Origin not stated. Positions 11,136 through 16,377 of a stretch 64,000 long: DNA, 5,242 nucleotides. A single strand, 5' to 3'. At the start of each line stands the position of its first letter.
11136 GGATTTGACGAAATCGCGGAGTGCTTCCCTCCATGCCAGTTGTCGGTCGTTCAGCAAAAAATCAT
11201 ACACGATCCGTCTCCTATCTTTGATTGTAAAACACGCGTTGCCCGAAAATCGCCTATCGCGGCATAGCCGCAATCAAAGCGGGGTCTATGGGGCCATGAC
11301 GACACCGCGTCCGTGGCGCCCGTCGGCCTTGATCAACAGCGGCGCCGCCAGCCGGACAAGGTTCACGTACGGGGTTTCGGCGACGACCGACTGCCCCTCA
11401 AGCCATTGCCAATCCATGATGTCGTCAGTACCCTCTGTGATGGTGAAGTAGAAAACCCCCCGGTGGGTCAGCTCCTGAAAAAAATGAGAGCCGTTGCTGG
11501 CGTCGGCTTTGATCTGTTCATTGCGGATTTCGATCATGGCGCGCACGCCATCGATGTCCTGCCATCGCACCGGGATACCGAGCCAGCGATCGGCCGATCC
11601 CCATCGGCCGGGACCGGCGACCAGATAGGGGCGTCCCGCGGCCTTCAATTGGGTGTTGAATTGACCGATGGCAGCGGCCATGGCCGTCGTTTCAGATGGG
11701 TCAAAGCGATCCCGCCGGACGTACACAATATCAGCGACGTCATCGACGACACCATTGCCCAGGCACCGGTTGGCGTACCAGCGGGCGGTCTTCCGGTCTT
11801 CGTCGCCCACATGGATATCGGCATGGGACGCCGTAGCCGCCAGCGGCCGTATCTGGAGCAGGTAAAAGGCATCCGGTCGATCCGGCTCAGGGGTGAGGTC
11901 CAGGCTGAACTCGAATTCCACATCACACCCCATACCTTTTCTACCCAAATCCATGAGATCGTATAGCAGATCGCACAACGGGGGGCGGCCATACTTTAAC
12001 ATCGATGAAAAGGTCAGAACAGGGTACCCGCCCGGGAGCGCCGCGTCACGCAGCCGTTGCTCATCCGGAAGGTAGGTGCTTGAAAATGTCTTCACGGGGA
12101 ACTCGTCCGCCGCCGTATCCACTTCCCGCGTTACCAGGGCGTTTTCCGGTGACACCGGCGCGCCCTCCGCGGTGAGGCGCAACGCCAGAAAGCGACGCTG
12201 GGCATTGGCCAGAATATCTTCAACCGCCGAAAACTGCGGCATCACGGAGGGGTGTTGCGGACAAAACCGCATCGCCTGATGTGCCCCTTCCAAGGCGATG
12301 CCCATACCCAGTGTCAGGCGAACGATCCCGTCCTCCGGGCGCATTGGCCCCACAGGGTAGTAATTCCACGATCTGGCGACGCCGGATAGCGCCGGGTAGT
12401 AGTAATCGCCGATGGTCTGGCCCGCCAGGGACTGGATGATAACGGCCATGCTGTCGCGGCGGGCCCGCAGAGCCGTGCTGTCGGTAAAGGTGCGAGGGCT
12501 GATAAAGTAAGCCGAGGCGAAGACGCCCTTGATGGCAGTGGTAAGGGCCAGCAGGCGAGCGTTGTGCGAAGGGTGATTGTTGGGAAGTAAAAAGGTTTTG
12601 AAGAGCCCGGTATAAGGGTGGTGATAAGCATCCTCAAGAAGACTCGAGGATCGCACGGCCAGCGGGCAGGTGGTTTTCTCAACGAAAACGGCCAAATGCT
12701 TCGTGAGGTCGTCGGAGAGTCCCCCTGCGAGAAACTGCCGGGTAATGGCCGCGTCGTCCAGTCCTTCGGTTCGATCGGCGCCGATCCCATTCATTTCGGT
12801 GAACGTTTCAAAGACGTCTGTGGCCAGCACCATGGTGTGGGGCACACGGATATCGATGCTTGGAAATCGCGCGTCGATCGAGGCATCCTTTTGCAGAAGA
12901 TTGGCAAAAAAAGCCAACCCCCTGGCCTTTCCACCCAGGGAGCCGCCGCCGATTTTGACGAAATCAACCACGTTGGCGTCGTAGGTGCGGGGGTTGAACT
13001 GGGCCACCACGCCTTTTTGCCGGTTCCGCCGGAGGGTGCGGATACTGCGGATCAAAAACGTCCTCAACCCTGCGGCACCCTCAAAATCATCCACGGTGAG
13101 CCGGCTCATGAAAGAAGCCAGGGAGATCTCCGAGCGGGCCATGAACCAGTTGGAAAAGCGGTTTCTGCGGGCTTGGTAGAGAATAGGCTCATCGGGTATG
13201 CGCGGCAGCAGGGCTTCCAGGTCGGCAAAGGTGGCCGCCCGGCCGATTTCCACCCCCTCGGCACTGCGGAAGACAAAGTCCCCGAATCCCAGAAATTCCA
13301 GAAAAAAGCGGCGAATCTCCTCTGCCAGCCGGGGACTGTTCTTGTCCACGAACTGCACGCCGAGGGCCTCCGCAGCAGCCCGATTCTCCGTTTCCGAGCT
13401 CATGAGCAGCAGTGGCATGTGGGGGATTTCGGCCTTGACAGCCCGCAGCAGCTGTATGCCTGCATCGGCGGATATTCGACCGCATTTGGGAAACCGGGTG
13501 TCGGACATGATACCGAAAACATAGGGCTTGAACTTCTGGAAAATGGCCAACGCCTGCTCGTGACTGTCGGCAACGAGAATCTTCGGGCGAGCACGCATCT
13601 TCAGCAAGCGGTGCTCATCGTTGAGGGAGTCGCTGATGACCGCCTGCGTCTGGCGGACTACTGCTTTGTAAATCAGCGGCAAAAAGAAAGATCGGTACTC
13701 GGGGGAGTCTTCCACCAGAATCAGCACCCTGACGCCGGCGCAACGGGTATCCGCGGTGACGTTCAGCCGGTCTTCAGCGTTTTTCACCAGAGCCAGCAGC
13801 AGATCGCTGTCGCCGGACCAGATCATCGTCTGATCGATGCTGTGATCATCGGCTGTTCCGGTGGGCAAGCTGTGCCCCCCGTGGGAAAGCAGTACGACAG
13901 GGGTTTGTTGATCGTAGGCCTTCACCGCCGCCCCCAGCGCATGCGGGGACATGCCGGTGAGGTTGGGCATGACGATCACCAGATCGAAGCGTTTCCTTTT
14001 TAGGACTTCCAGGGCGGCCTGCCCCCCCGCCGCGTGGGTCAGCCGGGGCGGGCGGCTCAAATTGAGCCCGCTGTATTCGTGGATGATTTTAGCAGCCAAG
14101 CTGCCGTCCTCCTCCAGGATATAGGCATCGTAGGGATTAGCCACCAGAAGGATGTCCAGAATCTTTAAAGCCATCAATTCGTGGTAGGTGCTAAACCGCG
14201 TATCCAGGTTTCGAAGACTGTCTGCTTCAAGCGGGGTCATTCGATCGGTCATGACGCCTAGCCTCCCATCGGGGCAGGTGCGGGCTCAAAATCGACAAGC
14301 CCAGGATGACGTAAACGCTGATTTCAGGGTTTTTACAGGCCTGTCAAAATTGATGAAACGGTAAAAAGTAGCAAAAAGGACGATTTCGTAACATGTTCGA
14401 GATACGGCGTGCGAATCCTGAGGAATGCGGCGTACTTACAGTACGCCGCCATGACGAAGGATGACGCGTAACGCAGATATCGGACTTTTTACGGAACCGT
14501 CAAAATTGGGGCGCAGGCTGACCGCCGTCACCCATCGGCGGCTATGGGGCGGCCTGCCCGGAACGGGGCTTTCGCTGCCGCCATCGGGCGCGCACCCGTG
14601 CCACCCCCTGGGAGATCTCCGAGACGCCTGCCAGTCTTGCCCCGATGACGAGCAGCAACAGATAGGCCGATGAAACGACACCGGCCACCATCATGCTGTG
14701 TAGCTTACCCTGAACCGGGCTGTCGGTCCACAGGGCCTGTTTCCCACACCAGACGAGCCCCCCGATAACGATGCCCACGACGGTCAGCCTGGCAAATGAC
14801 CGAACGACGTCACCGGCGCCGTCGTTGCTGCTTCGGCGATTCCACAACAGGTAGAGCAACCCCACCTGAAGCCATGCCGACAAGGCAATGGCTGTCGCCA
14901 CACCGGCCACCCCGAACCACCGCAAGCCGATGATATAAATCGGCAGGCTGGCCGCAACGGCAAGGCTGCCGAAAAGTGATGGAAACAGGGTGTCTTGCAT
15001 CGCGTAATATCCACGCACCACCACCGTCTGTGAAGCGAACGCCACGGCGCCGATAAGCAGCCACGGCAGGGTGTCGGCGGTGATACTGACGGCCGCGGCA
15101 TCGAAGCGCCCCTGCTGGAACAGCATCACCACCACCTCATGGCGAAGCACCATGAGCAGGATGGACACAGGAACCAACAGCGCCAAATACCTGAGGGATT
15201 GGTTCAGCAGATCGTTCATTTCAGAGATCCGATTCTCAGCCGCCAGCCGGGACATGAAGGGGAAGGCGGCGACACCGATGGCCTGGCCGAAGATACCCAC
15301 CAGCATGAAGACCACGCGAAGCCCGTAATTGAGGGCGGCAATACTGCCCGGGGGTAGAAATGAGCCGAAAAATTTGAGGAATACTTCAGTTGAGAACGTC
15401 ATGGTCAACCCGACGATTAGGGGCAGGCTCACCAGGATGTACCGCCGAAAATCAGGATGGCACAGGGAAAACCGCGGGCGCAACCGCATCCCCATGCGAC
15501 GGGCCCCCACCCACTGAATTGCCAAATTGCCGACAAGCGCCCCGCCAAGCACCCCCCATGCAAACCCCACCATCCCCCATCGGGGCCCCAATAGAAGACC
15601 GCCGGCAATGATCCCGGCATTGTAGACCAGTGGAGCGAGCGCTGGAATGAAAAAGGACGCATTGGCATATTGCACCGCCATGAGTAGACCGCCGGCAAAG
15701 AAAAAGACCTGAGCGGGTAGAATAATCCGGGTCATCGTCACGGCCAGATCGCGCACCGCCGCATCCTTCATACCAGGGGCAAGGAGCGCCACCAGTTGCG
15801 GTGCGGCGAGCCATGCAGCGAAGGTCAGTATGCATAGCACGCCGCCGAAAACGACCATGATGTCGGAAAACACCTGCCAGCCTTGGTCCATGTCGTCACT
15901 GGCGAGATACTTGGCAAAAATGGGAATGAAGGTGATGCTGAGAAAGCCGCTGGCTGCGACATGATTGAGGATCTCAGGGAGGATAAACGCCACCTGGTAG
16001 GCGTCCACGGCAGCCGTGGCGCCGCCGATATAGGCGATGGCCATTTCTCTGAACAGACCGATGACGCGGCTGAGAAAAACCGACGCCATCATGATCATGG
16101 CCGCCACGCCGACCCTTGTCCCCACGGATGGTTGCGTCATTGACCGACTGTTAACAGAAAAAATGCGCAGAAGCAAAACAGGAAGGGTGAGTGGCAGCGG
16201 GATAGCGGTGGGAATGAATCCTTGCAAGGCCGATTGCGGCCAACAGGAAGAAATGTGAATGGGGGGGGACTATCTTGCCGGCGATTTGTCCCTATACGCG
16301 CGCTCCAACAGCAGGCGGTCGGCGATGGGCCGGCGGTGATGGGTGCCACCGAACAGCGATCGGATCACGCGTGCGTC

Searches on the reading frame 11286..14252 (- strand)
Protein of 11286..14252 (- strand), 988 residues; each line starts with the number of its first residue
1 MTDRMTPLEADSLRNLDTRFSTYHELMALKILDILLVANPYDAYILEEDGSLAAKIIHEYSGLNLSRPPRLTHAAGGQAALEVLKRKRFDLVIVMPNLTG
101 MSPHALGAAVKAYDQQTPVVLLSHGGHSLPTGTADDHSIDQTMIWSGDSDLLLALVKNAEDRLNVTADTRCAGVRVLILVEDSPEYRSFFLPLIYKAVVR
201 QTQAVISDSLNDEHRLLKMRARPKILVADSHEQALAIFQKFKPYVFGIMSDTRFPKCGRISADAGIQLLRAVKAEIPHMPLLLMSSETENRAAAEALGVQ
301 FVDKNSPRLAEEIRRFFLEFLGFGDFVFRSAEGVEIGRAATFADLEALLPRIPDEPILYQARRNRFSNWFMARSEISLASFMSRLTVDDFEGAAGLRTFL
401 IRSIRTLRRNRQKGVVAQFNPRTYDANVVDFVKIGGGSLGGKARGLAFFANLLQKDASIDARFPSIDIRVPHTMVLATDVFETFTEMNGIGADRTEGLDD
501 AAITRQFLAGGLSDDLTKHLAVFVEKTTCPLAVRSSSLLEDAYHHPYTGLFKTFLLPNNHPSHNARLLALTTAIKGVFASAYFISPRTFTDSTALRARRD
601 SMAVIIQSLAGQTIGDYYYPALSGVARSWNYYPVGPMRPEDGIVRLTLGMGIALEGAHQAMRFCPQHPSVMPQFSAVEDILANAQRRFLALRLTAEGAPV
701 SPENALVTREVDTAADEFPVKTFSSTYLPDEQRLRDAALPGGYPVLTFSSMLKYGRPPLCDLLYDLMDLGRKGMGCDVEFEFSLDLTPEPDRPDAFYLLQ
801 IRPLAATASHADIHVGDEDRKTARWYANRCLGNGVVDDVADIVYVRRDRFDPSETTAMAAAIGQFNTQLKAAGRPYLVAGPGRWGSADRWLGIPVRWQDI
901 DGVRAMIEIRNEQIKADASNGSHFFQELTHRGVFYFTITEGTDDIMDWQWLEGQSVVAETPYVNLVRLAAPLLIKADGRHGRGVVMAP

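Call 5: search_protein_families(library=pfam, proteins=[window:11286-14252:-], max_evalue=0.01)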
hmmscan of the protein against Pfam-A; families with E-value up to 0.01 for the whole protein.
window:11286-14252:- (988 aa): 2 families
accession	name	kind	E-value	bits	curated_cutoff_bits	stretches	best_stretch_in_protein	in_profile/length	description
PF01326.24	PPDK_N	-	6.5e-23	81.9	27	1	438-814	3-319/328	Pyruvate phosphate dikinase, AMP/ATP-binding domain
PF00072.30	Response_reg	-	2.7e-09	37.6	30.2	2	70-124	24-78/111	Response regulator receiver domain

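Call 85: find_encoding_contigs(protein=window:11286-14252:-, flank=10000, max_places=3)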
Protein window:11286-14252:- (988 aa): no gene with exactly this product is on record in the collection.

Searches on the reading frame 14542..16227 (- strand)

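Call 5: search_protein_families(library=pfam, proteins=[window:14542-16227:-], max_evalue=0.01)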
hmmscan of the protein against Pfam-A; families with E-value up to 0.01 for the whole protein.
window:14542-16227:- (561 aa): 1 family
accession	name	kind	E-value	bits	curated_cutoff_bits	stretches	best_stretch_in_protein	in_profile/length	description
PF03023.19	MurJ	-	9.7e-77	258.9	27.4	1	64-501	1-437/451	Lipid II flippase MurJ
